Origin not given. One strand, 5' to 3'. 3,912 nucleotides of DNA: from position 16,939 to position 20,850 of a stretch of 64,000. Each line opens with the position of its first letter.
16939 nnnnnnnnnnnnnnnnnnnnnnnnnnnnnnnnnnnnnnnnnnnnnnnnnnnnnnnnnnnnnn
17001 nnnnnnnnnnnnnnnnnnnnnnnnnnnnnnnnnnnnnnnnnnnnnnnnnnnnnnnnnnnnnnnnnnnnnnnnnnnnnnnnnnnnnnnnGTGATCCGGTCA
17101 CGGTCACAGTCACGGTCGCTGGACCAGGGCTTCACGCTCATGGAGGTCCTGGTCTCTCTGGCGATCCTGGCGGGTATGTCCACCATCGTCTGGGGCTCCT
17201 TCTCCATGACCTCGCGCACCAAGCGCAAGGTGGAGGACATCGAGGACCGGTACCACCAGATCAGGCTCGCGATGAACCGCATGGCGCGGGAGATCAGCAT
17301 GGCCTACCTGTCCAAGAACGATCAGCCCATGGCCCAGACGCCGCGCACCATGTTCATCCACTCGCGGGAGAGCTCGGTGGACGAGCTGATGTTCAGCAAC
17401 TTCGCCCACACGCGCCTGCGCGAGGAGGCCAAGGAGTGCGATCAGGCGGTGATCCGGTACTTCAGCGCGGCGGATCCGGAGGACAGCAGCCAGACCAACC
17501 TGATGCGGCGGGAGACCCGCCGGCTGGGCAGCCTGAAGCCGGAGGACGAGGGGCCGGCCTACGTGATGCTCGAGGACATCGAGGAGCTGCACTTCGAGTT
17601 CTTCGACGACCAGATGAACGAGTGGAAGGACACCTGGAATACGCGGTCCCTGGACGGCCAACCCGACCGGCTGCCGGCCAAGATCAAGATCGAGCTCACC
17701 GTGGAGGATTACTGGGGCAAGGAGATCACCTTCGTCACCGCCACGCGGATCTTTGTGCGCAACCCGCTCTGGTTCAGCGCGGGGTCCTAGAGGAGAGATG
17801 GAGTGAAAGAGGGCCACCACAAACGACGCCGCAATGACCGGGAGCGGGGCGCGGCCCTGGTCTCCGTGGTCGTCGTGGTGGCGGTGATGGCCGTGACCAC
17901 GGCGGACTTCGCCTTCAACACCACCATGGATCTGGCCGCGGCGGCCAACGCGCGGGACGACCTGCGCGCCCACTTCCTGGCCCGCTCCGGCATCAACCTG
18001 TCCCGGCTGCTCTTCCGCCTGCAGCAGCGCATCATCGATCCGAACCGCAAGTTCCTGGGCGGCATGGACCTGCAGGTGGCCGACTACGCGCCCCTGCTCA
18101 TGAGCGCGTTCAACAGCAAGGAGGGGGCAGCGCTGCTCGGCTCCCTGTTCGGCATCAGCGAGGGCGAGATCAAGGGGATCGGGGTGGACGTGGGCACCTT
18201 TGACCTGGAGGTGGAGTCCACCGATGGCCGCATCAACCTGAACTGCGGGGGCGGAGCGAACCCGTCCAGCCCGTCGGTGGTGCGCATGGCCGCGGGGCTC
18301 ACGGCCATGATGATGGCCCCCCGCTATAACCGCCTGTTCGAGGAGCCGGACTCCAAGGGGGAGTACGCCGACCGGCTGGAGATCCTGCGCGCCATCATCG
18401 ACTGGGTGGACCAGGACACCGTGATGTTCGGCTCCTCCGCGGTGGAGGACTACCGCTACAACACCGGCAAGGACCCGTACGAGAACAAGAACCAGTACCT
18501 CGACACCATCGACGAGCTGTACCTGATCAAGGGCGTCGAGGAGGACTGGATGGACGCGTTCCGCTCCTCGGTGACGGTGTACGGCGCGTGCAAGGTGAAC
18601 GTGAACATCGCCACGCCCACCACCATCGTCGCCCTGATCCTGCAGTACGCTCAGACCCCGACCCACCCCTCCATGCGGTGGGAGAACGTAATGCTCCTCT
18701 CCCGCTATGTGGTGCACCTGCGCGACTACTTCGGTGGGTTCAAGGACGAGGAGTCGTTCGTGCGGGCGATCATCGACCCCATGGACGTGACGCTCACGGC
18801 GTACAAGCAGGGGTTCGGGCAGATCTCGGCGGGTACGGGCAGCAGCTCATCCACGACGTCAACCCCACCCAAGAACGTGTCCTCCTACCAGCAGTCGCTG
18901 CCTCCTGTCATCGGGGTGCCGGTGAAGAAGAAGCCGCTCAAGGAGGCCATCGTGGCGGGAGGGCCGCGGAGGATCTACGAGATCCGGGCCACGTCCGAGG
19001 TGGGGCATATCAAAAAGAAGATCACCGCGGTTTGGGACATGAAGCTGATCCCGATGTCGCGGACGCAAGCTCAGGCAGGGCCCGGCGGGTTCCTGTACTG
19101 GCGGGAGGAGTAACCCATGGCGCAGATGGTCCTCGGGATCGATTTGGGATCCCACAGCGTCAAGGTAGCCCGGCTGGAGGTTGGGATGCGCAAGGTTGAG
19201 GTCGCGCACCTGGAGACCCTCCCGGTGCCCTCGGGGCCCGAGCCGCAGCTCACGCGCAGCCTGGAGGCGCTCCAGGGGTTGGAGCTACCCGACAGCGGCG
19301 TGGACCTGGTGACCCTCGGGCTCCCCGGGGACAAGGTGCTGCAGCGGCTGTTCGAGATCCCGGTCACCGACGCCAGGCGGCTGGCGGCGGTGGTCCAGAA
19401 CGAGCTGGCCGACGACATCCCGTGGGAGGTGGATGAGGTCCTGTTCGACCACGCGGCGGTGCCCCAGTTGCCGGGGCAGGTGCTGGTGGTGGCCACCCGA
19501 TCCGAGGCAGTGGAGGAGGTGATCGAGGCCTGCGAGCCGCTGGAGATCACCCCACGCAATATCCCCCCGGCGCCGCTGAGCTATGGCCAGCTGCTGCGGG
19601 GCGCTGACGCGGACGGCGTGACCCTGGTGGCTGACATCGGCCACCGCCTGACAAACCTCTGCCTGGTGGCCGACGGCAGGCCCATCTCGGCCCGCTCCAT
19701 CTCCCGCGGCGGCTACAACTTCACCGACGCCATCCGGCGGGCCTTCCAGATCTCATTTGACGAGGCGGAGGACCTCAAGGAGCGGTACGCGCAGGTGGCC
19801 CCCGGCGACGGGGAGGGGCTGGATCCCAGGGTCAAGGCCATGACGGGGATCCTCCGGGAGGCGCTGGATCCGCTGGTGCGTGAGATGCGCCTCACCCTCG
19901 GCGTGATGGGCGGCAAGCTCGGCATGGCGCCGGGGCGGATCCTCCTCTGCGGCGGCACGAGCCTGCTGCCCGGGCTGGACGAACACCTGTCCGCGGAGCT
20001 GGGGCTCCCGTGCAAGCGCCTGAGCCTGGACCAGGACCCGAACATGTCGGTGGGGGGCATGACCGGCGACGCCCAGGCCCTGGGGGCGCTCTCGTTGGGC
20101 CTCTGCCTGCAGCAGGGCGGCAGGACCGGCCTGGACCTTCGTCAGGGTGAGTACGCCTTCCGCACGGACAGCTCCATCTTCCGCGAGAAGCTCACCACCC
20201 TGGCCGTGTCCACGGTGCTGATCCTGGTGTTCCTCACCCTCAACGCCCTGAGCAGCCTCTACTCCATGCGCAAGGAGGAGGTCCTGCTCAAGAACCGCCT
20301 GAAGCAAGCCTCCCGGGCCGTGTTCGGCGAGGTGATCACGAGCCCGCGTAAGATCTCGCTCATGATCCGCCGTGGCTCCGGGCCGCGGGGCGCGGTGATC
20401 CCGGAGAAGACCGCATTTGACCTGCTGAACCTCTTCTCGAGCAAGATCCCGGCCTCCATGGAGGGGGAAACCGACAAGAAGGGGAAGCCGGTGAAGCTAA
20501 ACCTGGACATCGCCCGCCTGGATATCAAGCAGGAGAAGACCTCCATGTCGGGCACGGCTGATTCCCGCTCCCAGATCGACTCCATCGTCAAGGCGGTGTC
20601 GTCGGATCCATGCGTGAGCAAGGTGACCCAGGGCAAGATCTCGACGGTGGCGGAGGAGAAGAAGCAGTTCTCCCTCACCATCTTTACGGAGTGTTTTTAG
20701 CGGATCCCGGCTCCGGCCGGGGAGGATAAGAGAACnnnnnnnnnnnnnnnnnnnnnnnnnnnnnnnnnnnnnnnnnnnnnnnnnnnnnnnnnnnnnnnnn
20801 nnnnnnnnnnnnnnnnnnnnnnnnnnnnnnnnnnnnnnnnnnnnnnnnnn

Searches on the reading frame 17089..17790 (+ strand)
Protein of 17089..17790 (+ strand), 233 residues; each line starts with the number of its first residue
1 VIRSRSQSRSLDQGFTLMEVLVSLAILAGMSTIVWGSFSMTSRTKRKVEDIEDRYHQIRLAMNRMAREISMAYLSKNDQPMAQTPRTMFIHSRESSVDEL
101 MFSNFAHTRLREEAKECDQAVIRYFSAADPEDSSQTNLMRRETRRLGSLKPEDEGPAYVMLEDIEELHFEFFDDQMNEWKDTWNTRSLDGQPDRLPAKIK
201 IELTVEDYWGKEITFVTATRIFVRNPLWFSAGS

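Call 28: search_protein_families(library=pfam, proteins=[window:17089-17790:+], max_evalue=0.00001)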
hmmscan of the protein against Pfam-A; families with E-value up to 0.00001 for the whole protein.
window:17089-17790:+ (233 aa): 1 family
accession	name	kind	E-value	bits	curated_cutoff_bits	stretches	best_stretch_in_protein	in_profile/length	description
PF11612.13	T2SSJ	-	2.3e-10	41.3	28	1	65-208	1-133/140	Type II secretion system (T2SS), protein J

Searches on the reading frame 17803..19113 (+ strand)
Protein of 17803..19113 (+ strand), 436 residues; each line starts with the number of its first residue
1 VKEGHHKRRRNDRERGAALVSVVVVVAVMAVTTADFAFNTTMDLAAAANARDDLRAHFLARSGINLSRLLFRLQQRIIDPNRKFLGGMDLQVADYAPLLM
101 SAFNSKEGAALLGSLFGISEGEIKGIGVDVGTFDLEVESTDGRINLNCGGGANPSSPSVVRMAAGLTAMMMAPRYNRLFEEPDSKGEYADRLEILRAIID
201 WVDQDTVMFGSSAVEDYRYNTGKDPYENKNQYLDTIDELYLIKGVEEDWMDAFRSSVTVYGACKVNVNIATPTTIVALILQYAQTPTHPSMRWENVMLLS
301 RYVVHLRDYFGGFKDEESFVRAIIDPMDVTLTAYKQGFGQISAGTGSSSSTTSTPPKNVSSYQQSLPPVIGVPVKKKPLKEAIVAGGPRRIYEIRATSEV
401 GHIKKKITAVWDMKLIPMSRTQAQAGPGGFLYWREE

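Call 28: search_protein_families(library=pfam, proteins=[window:17803-19113:+], max_evalue=0.00001)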
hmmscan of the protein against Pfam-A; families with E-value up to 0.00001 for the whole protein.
window:17803-19113:+ (436 aa): 1 family
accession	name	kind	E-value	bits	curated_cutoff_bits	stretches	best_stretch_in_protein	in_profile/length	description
PF21687.3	T2SSK_1st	-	1.7e-12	48.4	26.2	1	174-260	22-105/107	Type II secretion system (T2SS), protein K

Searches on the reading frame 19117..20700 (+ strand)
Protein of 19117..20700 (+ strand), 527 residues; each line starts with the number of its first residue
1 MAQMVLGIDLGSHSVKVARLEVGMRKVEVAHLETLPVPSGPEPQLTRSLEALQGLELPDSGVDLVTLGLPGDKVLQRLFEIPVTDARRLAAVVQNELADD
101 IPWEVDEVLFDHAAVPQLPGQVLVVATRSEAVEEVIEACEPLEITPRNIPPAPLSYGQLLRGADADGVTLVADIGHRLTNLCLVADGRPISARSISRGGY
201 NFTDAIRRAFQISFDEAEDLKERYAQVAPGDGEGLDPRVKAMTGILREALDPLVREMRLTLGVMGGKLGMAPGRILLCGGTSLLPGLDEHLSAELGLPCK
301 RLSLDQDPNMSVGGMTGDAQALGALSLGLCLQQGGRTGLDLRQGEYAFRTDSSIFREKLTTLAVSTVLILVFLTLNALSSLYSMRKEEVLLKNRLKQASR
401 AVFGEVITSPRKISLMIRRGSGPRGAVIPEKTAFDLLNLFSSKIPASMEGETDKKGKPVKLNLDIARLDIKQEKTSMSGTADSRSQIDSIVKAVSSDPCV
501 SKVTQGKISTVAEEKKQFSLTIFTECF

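Call 28: search_protein_families(library=pfam, proteins=[window:19117-20700:+], max_evalue=0.00001)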
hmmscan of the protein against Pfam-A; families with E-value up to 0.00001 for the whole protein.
window:19117-20700:+ (527 aa): 2 families
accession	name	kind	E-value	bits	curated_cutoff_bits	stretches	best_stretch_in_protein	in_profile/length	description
PF11104.14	PilM_2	-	1.4e-20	73.9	27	1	7-300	1-303/340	Type IV pilus assembly protein PilM;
PF14450.12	FtsA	-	3.9e-11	43.8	31.8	1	171-301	2-109/127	Cell division protein FtsA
